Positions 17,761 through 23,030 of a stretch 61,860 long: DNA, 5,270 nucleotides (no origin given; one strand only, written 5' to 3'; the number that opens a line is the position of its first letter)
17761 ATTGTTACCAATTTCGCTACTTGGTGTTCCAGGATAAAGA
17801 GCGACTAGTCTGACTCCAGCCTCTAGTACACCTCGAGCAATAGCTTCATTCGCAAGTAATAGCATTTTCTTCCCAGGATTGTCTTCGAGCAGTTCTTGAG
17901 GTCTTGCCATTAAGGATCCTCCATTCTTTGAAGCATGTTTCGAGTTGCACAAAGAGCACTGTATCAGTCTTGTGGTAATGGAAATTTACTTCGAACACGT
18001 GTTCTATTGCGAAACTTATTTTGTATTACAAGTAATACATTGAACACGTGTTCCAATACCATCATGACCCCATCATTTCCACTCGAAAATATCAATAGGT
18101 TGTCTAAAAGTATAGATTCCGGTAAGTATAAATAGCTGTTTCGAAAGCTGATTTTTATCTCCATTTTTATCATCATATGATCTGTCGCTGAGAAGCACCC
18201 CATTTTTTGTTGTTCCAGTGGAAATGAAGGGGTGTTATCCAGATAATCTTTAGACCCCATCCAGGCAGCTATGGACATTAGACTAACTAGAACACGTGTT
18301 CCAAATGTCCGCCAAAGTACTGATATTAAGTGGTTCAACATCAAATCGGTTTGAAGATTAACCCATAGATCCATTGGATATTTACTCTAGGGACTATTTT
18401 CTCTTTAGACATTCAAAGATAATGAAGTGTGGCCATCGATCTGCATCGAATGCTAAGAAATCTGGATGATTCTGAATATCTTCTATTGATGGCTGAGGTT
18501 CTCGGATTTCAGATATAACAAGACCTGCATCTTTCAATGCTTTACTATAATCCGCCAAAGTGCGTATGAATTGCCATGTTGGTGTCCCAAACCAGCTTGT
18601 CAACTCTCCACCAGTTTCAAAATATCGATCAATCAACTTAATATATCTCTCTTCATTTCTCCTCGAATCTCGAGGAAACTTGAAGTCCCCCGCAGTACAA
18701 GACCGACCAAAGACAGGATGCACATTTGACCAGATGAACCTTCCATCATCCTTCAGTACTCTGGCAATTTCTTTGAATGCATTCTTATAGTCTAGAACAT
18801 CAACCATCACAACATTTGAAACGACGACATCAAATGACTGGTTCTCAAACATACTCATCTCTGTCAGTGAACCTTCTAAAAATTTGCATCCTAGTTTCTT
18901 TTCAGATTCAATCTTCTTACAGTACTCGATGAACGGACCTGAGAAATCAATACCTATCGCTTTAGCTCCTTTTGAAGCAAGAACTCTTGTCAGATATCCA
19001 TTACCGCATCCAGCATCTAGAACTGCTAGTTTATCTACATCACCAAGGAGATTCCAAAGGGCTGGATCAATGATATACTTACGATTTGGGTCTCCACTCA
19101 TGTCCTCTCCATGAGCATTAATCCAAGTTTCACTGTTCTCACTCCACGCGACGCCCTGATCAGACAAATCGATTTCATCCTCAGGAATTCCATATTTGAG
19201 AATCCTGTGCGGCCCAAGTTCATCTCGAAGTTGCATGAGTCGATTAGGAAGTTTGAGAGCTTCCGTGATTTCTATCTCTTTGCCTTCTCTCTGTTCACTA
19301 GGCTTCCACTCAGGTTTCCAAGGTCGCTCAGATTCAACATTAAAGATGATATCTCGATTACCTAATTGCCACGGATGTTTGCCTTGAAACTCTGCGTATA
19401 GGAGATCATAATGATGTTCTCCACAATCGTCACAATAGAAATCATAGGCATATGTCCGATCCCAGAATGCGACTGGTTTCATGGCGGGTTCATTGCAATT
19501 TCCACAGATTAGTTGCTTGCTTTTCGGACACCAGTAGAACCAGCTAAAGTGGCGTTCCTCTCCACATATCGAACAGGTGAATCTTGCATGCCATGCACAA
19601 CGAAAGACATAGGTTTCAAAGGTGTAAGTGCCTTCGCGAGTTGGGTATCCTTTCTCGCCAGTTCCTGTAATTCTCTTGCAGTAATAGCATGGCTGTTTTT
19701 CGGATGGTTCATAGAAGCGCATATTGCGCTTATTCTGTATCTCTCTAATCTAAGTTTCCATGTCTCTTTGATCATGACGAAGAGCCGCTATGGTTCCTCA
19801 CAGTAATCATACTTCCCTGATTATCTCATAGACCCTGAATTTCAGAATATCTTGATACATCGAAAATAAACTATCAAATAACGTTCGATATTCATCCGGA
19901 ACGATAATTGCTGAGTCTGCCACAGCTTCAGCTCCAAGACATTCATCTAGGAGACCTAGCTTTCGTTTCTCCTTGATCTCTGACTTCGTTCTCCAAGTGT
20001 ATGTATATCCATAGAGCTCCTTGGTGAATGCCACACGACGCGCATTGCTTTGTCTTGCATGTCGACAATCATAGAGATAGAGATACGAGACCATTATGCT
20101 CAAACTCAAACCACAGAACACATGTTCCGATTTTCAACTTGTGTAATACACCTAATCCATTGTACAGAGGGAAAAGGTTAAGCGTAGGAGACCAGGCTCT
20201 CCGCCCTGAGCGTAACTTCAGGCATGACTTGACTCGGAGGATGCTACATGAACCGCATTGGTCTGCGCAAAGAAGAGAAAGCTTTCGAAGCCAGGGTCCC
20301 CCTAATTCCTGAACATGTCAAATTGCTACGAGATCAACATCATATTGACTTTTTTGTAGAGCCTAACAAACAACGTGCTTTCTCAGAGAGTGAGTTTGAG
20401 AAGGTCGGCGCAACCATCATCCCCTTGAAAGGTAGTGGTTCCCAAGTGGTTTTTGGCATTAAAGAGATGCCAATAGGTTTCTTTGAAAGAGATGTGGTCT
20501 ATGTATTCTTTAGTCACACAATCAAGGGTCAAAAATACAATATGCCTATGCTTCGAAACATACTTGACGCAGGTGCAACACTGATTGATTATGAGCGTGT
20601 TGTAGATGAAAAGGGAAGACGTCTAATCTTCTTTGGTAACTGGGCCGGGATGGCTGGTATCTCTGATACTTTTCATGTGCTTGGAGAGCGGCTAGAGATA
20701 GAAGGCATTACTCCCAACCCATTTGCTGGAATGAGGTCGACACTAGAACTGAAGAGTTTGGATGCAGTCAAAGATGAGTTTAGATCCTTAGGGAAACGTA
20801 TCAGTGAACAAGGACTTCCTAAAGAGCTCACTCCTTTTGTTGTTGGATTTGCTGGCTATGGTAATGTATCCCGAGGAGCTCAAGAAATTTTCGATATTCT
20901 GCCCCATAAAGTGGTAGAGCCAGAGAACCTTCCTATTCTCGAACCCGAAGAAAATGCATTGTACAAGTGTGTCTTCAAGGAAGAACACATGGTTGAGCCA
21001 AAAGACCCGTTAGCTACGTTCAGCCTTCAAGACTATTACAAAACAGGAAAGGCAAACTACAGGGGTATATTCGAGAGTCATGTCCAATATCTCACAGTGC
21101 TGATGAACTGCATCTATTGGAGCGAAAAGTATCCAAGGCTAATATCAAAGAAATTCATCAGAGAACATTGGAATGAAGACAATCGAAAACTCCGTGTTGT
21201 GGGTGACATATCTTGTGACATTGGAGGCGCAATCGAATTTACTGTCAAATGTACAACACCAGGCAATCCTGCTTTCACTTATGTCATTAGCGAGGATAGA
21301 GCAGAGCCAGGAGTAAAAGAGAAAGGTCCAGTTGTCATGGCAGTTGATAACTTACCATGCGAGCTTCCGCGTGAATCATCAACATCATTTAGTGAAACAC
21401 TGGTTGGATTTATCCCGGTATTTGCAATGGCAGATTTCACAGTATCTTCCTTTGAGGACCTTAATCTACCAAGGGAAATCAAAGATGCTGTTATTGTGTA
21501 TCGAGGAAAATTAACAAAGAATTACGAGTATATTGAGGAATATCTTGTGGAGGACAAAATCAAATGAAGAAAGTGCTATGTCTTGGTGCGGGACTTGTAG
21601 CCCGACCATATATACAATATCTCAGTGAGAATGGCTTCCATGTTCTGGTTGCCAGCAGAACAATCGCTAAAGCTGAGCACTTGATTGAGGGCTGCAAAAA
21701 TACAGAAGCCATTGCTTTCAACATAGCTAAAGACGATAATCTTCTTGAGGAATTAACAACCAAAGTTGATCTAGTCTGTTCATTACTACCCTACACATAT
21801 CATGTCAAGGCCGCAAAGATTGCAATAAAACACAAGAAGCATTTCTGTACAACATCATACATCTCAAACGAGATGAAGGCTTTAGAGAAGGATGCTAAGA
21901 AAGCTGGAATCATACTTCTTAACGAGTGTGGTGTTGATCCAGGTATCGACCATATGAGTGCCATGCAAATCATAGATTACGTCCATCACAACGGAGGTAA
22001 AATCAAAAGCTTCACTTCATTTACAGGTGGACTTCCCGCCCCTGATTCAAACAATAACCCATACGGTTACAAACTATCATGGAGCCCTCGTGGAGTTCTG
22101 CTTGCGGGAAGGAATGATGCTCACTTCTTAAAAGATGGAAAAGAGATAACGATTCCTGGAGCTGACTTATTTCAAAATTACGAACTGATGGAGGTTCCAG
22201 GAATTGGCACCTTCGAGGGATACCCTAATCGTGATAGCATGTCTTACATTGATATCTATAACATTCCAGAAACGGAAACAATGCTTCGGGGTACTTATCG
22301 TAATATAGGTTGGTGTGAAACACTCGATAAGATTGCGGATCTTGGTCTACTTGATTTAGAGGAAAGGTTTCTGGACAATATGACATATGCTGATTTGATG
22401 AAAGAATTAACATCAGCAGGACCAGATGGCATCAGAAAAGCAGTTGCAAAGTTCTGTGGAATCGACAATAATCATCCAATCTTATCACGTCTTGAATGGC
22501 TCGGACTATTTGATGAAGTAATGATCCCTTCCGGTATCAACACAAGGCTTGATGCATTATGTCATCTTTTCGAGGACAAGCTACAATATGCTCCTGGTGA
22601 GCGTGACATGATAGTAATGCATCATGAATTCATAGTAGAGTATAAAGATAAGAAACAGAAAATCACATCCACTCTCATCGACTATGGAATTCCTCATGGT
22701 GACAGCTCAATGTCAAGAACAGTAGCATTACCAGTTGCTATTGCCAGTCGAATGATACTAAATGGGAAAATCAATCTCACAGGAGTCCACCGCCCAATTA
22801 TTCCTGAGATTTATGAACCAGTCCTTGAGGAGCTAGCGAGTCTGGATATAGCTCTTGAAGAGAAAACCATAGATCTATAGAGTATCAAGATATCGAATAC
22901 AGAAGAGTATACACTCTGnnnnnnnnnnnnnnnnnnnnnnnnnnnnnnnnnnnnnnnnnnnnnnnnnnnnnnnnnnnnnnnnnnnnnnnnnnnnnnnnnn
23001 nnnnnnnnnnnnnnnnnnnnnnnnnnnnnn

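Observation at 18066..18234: Candidate replication origin: two inverted ORBs around an AT-rich spacer, 25 kb from the only orc1/cdc6 gene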

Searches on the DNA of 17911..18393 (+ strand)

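Call 102: search_dna_similar(query=window:17911-18393:+, collection=plasmids, mode=distant, max_evalue=0.01, max_rows=10)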
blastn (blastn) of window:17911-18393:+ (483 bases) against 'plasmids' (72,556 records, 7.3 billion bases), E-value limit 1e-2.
No match.

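Call 103: search_dna_similar(query=window:17911-18393:+, collection=phages, mode=distant, max_evalue=0.01, max_rows=10)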
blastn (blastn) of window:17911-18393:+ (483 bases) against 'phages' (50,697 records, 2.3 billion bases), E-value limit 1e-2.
No match.

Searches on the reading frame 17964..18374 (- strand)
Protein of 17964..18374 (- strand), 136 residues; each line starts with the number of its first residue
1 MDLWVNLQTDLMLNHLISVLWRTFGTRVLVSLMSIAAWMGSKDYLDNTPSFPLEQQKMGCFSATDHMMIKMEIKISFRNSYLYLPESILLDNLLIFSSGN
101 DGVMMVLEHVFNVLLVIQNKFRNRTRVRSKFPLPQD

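Call 11: search_protein_families(library=pfam, proteins=[window:17964-18374:-])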
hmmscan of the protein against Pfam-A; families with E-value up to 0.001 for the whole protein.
window:17964-18374:- (136 aa): 0 families

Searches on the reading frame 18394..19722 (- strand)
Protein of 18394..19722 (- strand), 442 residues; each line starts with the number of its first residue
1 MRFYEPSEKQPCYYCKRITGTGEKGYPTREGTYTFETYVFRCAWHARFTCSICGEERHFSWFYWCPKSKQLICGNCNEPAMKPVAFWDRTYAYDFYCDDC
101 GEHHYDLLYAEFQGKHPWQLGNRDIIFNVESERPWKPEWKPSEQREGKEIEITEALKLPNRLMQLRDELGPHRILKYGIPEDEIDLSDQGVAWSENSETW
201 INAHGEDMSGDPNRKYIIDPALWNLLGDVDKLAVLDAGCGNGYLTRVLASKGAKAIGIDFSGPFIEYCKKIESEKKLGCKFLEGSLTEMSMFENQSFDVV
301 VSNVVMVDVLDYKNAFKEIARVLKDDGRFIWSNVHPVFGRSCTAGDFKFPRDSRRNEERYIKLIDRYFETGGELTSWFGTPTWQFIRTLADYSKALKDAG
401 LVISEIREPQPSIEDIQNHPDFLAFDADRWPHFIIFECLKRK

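Call 11: search_protein_families(library=pfam, proteins=[window:18394-19722:-])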
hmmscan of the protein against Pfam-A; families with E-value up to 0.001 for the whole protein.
window:18394-19722:- (442 aa): 12 families
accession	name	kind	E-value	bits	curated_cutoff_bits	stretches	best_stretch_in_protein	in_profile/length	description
PF13847.12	Methyltransf_31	-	5.3e-22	78.5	27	1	230-335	3-113/145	Methyltransferase domain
PF08241.18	Methyltransf_11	-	9.2e-22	77.9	21.2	1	235-330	1-94/95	Methyltransferase domain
PF13649.12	Methyltransf_25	-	4.3e-20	72.6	27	1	234-327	1-97/97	Methyltransferase domain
PF08242.18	Methyltransf_12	-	4.1e-13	50.3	30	1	235-329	1-98/98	Methyltransferase domain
PF13489.12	Methyltransf_23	-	5.8e-11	42.8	27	1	230-334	22-119/164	Methyltransferase domain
PF01209.24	Ubie_methyltran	-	1.9e-07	31.1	20.1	1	228-330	45-150/233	ubiE/COQ5 methyltransferase family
PF13679.12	Methyltransf_32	-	7.6e-07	29.6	27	1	218-300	13-105/143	Methyltransferase domain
PF02353.26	CMAS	-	7e-06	26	27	1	233-375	65-196/273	Mycolic acid cyclopropane synthetase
PF07021.18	MetW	-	2.5e-05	24.5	21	1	233-323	16-102/193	Methionine biosynthesis protein MetW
PF08003.17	Methyltransf_9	-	3.9e-05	23.2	23.8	1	226-330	111-216/315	Protein of unknown function (DUF1698)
PF06325.19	PrmA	-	0.00014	21.9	22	1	233-332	164-259/296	Ribosomal protein L11 methyltransferase (PrmA)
PF05175.20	MTS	-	0.00022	21.3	23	1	231-304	32-106/170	Methyltransferase small domain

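Call 12: find_related_loci(query=window:18394-19722:-, collection=genome_contigs, flank=6000)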
Query window:18394-19722:- (442 aa) in genome_contigs; peptide patterns used: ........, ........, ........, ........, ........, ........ (x = any residue, [..] = any of these).
83 stretches matched a pattern; 11 encode a relative of the query (tblastn E <= 1e-3); 11 distinct loci.
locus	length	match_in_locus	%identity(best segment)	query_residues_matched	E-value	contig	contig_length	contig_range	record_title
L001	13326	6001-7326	66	1-441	0e+0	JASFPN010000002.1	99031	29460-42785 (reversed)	MAG: Candidatus Bathyarchaeota archaeon isolate D0819M58metaG_Bin_735 D0819M58metaG_FD_scaffold_2_c1, whole genome shotg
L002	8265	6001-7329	66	1-442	0e+0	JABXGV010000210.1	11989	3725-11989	MAG: archaeon isolate H02S_Hermod_124 h02s_124_k137_2872117, whole genome shotgun sequence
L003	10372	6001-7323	56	1-441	1e-174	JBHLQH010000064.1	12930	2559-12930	MAG: Candidatus Thorarchaeota archaeon isolate LCG1B.475 LCG1B.475@29872, whole genome shotgun sequence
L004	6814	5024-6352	56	1-442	7e-175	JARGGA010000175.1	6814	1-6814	MAG: Candidatus Thorarchaeota archaeon isolate C14-20 NODE_3802_length_6814_cov_4.634561, whole genome shotgun sequence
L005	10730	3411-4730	57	1-440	2e-173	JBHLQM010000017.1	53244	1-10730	MAG: Candidatus Thorarchaeota archaeon isolate LCG1B.62 LCG1B.62@3068, whole genome shotgun sequence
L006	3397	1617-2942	56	1-440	5e-173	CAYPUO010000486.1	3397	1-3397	MAG TPA_asm: uncultured archaeon isolate SRP323688_co1_182 genome assembly, contig: NODE_36457_length_3397_cov_3.765709,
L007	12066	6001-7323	55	1-441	3e-163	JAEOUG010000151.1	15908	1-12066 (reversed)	MAG: Candidatus Thorarchaeota archaeon isolate FT1_004 k127_46414547, whole genome shotgun sequence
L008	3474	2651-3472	69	1-272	7e-136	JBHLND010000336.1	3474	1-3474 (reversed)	MAG: Promethearchaeota archaeon isolate DZ2S.152 DZ2S.152@137992, whole genome shotgun sequence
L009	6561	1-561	71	255-441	2e-79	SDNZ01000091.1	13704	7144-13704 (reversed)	MAG: Candidatus Thorarchaeota archaeon isolate AMARA_8 AMARA-sed17-13076, whole genome shotgun sequence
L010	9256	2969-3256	30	230-328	1e-7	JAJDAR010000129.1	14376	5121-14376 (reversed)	MAG: Deltaproteobacteria bacterium isolate OFTM245 OFTM245_128, whole genome shotgun sequence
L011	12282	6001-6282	30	234-332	2e-5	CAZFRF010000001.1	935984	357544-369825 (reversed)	MAG TPA_asm: uncultured Gammaproteobacteria bacterium isolate SRP292972_co1_100 genome assembly, contig: NODE_5_length_9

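Call 27: find_encoding_contigs(protein=window:18394-19722:-, flank=10000, max_places=10)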
Protein window:18394-19722:- (442 aa): no gene with exactly this product is on record in the collection.

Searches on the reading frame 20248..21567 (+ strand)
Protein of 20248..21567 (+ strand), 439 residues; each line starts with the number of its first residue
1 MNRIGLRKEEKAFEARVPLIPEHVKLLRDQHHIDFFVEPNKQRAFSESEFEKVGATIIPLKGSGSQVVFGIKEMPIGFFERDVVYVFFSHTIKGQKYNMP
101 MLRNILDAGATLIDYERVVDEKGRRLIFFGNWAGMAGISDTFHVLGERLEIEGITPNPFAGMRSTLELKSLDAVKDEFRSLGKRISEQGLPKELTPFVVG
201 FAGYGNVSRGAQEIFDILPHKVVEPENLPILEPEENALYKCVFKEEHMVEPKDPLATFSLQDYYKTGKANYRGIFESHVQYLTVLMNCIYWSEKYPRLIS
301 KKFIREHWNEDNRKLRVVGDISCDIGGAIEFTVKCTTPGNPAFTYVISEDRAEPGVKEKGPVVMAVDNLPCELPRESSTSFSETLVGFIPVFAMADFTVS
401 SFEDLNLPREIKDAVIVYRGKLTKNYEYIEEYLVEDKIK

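Call 11: search_protein_families(library=pfam, proteins=[window:20248-21567:+])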
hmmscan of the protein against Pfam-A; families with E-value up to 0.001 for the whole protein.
window:20248-21567:+ (439 aa): 2 families
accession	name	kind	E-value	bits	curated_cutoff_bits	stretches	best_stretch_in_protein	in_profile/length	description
PF05222.21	AlaDh_PNT_N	-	1.5e-20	74.3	30.4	1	5-136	1-136/136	Alanine dehydrogenase/PNT, N-terminal domain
PF01262.27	AlaDh_PNT_C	-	7.8e-08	32.4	23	1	294-424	106-213/214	Alanine dehydrogenase/PNT, C-terminal domain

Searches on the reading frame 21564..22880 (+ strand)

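Call 11: search_protein_families(library=pfam, proteins=[window:21564-22880:+])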
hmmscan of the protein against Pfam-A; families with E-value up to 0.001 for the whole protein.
window:21564-22880:+ (438 aa): 3 families
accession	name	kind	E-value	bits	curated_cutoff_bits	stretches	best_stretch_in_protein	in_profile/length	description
PF16653.10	Sacchrp_dh_C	-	5.2e-85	286.2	31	1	123-426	1-262/265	Saccharopine dehydrogenase C-terminal domain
PF03435.24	Sacchrp_dh_NADP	-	3.6e-21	76.3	25.1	1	4-118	1-128/129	Saccharopine dehydrogenase NADP binding domain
PF01488.26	Shikimate_DH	-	6.2e-07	30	24.3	1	2-63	13-75/138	Shikimate / quinate 5-dehydrogenase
